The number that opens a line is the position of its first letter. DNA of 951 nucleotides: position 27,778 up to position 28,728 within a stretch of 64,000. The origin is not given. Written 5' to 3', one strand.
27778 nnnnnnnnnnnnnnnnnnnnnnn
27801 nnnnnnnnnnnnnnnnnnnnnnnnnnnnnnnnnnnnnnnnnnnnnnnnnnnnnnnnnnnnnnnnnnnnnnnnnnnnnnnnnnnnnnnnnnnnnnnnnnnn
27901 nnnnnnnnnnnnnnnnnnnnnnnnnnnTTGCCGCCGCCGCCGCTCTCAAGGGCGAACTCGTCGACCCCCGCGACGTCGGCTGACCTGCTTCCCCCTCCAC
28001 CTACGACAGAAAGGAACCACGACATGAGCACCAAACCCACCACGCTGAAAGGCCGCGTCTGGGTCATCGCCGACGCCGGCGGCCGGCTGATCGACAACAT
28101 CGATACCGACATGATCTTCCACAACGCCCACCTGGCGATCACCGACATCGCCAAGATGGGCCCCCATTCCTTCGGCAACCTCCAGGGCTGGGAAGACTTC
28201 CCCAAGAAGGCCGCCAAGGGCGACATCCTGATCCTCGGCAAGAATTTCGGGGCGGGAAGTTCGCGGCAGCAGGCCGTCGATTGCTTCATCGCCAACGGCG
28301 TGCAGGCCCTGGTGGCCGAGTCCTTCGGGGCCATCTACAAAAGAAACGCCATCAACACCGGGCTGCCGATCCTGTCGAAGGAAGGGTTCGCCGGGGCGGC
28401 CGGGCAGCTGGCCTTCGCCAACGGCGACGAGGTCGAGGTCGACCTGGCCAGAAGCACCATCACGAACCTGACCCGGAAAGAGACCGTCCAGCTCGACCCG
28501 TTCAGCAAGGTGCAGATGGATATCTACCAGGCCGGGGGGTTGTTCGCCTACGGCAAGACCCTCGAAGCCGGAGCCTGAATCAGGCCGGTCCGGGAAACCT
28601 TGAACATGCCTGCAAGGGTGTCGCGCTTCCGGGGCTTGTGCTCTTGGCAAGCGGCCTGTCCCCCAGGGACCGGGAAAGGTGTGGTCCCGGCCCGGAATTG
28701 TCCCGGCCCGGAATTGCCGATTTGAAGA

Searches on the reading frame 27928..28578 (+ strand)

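Call 60: search_protein_families(library=pfam, proteins=[window:27928-28578:+], max_evalue=0.0001)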
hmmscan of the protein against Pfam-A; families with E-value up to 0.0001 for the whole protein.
window:27928-28578:+ (216 aa): 1 family
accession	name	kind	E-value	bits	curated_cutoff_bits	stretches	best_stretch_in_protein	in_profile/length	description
PF00694.25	Aconitase_C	-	2.1e-13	51.2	22.8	1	94-146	70-123/131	Aconitase C-terminal domain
